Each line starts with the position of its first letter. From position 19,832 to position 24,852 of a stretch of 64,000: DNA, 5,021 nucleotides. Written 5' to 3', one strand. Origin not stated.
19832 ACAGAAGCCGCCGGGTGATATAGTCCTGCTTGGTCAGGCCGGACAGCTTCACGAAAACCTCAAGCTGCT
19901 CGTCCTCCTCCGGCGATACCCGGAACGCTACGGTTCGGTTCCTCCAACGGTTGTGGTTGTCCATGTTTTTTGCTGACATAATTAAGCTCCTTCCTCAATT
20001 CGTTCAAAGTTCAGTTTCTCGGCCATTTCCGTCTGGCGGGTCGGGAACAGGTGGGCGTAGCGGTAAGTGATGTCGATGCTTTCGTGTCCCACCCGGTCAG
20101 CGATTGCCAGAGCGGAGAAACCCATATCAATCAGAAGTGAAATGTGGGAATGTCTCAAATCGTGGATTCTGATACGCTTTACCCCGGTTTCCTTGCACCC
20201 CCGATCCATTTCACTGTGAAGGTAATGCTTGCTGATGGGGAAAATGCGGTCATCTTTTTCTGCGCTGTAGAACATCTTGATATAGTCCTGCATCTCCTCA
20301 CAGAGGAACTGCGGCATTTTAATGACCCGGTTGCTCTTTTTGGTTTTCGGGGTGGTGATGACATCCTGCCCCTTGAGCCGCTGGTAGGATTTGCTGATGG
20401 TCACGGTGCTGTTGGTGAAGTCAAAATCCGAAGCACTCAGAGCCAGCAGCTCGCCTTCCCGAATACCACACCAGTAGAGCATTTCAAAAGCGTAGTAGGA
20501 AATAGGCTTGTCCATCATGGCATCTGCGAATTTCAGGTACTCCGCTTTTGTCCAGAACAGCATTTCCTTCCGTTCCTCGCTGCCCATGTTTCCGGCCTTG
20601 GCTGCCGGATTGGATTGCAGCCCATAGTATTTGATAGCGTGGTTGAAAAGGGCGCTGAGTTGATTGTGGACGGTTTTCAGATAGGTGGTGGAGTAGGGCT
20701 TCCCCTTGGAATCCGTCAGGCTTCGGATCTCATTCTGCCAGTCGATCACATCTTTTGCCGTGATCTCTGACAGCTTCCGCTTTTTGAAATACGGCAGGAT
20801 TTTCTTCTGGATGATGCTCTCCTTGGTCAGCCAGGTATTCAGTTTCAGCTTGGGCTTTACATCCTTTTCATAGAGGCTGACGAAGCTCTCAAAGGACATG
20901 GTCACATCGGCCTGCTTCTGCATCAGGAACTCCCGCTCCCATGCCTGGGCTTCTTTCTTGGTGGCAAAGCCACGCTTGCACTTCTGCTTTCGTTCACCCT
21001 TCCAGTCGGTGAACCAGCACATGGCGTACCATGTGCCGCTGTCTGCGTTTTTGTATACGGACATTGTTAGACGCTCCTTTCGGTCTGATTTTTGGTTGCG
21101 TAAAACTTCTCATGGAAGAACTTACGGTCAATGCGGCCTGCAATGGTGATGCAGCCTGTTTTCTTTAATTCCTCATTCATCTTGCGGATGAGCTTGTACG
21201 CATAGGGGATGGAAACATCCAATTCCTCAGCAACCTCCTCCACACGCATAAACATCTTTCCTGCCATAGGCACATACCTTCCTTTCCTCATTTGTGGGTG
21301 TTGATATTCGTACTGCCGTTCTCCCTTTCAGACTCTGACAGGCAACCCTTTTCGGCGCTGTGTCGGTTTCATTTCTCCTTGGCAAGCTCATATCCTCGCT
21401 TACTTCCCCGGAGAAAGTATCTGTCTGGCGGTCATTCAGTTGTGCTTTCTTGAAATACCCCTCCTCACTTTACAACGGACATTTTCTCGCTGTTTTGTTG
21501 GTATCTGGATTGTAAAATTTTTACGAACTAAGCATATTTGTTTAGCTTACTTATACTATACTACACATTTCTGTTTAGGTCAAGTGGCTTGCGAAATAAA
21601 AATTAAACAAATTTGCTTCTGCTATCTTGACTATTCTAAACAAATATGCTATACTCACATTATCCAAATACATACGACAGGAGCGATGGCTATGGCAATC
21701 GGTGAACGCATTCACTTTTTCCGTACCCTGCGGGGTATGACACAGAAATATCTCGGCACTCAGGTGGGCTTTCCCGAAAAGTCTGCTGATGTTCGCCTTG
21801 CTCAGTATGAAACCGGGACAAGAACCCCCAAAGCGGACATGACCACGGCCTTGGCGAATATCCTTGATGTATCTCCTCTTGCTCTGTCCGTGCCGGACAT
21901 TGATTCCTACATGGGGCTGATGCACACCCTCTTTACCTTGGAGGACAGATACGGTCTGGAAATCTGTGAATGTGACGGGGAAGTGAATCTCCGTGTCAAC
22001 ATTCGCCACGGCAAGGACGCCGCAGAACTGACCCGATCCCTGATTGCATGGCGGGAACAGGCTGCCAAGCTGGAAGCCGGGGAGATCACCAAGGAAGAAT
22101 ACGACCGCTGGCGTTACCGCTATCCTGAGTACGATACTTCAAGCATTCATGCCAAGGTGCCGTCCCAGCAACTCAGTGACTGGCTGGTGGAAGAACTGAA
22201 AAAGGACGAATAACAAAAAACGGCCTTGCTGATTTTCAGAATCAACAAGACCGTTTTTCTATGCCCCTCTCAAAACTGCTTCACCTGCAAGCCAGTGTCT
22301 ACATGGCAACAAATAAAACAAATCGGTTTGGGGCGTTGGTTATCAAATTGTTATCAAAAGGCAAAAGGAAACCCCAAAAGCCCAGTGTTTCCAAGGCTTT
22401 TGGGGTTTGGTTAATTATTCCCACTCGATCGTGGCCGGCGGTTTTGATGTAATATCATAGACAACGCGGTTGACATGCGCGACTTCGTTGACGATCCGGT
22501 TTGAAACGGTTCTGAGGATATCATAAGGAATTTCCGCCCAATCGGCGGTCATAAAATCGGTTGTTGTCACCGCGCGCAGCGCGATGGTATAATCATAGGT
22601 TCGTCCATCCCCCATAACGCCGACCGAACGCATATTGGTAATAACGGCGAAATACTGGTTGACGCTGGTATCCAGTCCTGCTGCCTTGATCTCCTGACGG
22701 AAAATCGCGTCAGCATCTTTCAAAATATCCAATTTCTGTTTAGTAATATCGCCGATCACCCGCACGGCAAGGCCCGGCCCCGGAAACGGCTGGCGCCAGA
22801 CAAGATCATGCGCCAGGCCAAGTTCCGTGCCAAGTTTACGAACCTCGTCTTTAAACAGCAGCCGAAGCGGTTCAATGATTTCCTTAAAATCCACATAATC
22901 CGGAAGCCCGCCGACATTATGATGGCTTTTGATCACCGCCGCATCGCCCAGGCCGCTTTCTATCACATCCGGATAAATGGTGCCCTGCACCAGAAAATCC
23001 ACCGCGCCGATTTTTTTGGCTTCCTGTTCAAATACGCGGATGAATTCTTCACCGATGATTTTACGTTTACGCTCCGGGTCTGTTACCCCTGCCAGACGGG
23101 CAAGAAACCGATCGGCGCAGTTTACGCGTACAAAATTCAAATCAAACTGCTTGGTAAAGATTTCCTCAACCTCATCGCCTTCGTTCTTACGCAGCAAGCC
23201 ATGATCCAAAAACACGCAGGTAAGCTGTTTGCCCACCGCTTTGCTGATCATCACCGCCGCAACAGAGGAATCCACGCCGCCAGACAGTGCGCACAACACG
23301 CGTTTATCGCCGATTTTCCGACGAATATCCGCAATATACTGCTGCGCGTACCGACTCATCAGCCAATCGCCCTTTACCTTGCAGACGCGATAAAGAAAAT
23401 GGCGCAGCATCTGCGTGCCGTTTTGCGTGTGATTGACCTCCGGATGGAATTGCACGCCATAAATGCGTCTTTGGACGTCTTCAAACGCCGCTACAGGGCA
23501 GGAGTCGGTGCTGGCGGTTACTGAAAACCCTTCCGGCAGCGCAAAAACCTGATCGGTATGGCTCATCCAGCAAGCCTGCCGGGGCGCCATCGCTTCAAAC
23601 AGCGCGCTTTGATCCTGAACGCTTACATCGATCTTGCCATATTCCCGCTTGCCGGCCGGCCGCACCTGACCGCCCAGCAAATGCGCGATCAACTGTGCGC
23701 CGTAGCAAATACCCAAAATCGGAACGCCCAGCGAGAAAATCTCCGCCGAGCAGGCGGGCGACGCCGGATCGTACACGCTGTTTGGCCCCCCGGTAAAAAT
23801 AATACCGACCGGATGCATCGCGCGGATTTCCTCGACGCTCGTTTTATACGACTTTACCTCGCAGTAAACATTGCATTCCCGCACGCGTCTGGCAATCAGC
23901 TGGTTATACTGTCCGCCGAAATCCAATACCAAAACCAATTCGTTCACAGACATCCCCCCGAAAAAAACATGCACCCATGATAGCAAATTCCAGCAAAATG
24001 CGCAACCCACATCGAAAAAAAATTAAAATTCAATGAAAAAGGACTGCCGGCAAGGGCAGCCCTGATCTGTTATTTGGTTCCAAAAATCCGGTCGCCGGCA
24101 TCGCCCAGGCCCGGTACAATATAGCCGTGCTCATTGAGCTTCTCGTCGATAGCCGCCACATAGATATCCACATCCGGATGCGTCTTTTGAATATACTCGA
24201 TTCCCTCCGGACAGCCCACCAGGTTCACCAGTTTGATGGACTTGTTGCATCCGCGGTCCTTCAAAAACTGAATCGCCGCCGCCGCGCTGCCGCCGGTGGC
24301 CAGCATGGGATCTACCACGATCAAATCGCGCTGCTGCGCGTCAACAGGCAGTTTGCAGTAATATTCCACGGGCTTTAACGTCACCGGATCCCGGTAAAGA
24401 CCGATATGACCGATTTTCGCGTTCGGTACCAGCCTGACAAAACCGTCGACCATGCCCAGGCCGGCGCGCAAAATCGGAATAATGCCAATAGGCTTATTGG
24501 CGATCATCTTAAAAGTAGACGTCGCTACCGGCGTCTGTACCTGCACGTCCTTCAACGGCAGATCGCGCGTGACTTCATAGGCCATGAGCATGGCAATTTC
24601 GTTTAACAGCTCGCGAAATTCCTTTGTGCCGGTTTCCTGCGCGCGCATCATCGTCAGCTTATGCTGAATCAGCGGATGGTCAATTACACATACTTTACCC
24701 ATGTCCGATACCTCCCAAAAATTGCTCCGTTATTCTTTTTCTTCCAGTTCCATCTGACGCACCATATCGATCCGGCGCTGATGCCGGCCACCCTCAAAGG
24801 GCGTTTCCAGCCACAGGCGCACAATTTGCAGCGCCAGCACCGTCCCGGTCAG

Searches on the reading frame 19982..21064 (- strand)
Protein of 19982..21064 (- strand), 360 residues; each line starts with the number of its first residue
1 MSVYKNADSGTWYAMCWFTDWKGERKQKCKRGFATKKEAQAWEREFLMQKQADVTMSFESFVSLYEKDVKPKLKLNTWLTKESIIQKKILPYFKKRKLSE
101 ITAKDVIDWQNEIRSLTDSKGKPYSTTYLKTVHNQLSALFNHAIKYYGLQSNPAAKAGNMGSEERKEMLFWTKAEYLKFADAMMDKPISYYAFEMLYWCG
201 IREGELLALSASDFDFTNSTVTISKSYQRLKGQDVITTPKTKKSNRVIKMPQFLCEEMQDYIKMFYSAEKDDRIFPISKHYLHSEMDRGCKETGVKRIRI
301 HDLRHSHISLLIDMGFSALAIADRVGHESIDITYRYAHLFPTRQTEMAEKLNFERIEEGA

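Call 22: search_protein_families(library=pfam, proteins=[window:19982-21064:-], max_evalue=0.001)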
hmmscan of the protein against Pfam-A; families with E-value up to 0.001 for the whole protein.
window:19982-21064:- (360 aa): 3 families
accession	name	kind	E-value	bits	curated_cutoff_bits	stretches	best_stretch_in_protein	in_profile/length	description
PF00589.27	Phage_integrase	-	7.3e-20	71.9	27.1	1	175-340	7-169/172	Phage integrase family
PF14659.12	Phage_int_SAM_3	-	6.2e-18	65.2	22.6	1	58-113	2-57/58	Phage integrase, N-terminal SAM-like domain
PF14657.12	Arm-DNA-bind_4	-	2.2e-16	59.6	22.3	1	11-49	1-41/47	Arm DNA-binding domain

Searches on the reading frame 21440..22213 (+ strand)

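Call 22: search_protein_families(library=pfam, proteins=[window:21440-22213:+], max_evalue=0.001)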
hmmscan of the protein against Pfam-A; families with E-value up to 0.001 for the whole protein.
window:21440-22213:+ (257 aa): 3 families
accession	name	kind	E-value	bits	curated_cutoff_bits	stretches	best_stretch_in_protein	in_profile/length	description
PF01381.28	HTH_3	-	2.3e-05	24.8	23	1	94-147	4-53/55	Helix-turn-helix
PF13560.12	HTH_31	-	0.00033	21.3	27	1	87-146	2-58/64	Helix-turn-helix domain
PF12844.13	HTH_19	-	0.00052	20.3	30.2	0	88-146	1-55/64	Helix-turn-helix domain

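Call 56: search_protein_families(library=pfam, proteins=[window:21440-22213:+], max_evalue=0.1)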
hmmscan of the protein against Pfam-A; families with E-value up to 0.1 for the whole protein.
window:21440-22213:+ (257 aa): 4 families
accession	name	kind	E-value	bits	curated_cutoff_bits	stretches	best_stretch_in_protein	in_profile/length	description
PF01381.28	HTH_3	-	2.3e-05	24.8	23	1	94-147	4-53/55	Helix-turn-helix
PF13560.12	HTH_31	-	0.00033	21.3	27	1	87-146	2-58/64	Helix-turn-helix domain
PF12844.13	HTH_19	-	0.00052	20.3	30.2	1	88-146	1-55/64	Helix-turn-helix domain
PF09851.14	SHOCT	-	0.014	15.6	27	1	211-224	10-23/28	Short C-terminal domain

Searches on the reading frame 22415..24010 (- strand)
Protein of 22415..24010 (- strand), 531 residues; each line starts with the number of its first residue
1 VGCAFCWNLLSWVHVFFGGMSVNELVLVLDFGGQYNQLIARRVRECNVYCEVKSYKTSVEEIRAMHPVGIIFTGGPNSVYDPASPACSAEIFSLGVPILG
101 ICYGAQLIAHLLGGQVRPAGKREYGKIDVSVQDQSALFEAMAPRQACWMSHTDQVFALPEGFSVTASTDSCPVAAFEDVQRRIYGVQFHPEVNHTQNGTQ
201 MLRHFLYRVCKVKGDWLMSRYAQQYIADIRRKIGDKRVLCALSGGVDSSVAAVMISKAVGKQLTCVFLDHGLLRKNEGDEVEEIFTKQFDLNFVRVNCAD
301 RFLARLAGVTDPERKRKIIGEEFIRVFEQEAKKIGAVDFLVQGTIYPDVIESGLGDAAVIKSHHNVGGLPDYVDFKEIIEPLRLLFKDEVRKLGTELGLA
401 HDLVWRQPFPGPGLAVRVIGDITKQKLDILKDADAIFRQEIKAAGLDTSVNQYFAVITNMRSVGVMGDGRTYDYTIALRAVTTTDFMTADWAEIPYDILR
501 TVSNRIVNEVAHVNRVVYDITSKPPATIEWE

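Call 22: search_protein_families(library=pfam, proteins=[window:22415-24010:-], max_evalue=0.001)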
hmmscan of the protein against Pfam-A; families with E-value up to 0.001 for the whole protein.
window:22415-24010:- (531 aa): 6 families
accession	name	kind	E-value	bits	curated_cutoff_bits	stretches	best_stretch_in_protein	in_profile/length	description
PF00958.27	GMP_synt_C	-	6.2e-46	154.8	27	1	439-530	1-92/92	GMP synthase C terminal domain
PF00117.34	GATase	-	2e-44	152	22.8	1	27-208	1-189/190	Glutamine amidotransferase class-I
PF07722.19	Peptidase_C26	-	1.9e-09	38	20.5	1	88-191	98-219/219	Peptidase C26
PF02540.23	NAD_synthase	-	8.4e-08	32.1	21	1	222-300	5-83/242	NAD synthase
PF03054.22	tRNA_Me_trans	-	2.4e-06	27.8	20.6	1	236-272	1-36/202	tRNA methyl transferase HUP domain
PF02568.20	ThiI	-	0.00038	20.6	20.5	0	236-287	4-55/197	Thiamine biosynthesis protein (ThiI)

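Call 27: list_cluster_members(proteins=[window:22415-24010:-, window:8797-10512:+, window:19982-21064:-, window:14515-16002:-, window:14240-14518:-])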
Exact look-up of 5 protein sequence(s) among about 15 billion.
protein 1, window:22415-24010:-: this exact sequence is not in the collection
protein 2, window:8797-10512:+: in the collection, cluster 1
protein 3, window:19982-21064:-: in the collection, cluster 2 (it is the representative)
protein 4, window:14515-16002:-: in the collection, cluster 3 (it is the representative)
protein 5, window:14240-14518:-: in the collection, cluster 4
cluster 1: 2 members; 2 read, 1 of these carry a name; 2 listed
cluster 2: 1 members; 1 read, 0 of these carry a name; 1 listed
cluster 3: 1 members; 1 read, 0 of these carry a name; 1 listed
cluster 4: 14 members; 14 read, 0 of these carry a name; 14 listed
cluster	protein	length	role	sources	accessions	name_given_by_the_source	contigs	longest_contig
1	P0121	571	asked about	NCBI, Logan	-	-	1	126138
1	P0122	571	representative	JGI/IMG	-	dihydroxy-acid dehydratase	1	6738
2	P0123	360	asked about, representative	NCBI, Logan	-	-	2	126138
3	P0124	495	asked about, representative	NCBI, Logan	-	-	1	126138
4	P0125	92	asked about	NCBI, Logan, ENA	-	-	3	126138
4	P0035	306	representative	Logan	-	-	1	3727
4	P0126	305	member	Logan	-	-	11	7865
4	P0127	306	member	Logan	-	-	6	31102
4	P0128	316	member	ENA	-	-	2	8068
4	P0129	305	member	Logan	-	-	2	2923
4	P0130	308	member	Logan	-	-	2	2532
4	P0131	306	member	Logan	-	-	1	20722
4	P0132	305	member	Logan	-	-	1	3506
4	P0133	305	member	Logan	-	-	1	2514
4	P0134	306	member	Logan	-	-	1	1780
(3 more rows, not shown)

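Call 29: find_homologous_proteins(query=P0121, max_evalue=1e-100)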
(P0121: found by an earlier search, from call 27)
Query P0121 (571 aa): 8000 proteins with E <= 1e-100 among 8000 candidates; the best 120 are listed.
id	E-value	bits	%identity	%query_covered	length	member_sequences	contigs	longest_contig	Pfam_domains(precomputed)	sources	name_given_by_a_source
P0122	0.0e+0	1291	99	100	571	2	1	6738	PF24877.2,PF00920.28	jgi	jgi:dihydroxy-acid dehydratase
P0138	5.8e-298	1007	76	100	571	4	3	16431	PF24877.2,PF00920.28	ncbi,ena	-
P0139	2.4e-290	982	74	100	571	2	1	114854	PF24877.2,PF00920.28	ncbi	ncbi:MAG: dihydroxy-acid dehydratase [Eubacteriales bacterium]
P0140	2.2e-289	979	74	100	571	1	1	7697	PF24877.2,PF00920.28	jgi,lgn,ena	-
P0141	1.2e-286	970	73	100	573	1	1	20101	PF24877.2,PF00920.28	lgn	-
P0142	1.4e-286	970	73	100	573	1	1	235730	PF24877.2,PF00920.28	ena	-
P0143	2.8e-286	969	73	100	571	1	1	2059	PF24877.2,PF00920.28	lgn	-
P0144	3.4e-286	968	73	100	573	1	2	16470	PF24877.2,PF00920.28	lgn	-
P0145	3.5e-286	968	73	100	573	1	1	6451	PF24877.2,PF00920.28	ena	-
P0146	4.4e-286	968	73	100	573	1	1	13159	PF24877.2,PF00920.28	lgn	-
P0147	6.9e-286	967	73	100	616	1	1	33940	PF24877.2,PF00920.28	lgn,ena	-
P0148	9.0e-286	967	73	100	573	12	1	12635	PF24877.2,PF00920.28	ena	-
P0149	2.0e-285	966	72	99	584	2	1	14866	PF24877.2,PF00920.28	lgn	-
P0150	2.6e-285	966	72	100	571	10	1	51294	PF24877.2,PF00920.28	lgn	-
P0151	2.8e-285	965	72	100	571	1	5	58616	PF24877.2,PF00920.28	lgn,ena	-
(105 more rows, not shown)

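Call 36: find_encoding_contigs(protein=P0132, flank=8000, max_places=4)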
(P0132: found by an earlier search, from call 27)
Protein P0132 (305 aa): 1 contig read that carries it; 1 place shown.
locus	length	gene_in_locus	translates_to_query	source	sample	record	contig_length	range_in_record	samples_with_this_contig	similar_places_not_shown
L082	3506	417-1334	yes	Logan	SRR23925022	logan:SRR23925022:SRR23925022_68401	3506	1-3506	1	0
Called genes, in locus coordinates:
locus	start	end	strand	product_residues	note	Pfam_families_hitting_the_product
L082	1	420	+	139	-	?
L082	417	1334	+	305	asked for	PF17728:BsuBI_PstI_RE_N, PF06616:BsuBI_PstI_RE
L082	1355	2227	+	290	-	-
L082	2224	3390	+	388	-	PF00158:Sigma54_activat, PF00004:AAA (weak), PF07724:AAA_2, PF07728:AAA_5, PF13401:AAA_22 (faint)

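Call 37: find_encoding_contigs(protein=P0127, flank=9000, max_places=6)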
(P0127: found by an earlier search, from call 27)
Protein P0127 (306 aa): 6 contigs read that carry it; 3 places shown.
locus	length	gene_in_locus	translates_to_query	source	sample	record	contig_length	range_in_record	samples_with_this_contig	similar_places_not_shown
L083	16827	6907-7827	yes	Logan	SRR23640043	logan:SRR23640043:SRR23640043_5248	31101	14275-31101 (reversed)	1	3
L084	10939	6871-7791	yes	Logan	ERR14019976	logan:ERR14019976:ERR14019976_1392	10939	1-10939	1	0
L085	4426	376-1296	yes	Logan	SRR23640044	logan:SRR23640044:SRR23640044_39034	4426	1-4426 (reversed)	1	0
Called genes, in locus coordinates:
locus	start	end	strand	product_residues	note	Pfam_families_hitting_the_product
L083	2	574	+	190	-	?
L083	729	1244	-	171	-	-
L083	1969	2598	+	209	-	-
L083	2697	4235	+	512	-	PF00156:Pribosyltran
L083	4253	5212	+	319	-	PF02481:DNA_processg_A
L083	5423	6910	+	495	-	PF02384:N6_Mtase, PF07669:Eco57I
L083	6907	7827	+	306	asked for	PF17728:BsuBI_PstI_RE_N, PF06616:BsuBI_PstI_RE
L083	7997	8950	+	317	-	PF02899:Phage_int_SAM_1, PF13495:Phage_int_SAM_4 (weak), PF00589:Phage_integrase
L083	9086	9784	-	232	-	-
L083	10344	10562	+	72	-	-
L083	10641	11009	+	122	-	-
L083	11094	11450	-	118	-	-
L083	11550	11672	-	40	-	-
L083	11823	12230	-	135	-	PF01906:YbjQ_1, PF23025:YbjQ_2 (weak)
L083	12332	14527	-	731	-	PF03477:ATP-cone, PF13597:NRDD, PF01228:Gly_radical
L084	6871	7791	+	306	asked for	PF17728:BsuBI_PstI_RE_N, PF06616:BsuBI_PstI_RE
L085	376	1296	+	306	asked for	PF17728:BsuBI_PstI_RE_N, PF06616:BsuBI_PstI_RE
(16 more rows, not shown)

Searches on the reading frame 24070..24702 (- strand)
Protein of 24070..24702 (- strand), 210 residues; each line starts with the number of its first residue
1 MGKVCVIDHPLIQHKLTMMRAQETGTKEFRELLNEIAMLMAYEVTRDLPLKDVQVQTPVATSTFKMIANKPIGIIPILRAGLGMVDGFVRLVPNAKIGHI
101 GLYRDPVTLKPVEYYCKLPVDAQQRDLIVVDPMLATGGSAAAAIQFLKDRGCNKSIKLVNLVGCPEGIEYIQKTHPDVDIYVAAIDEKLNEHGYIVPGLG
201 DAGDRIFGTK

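Call 56: search_protein_families(library=pfam, proteins=[window:24070-24702:-], max_evalue=0.1)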
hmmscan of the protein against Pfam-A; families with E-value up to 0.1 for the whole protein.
window:24070-24702:- (210 aa): 3 families
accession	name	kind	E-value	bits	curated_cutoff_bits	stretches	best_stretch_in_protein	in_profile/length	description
PF14681.12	UPRTase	-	1.8e-79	266.5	27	1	6-209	1-206/206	Uracil phosphoribosyltransferase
PF00156.33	Pribosyltran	-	4.4e-06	26.5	26.3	1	69-190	28-156/158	Phosphoribosyl transferase domain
PF24390.1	PRTase-CE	-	0.00014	22.3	27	1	123-187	104-173/253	PRTase-CE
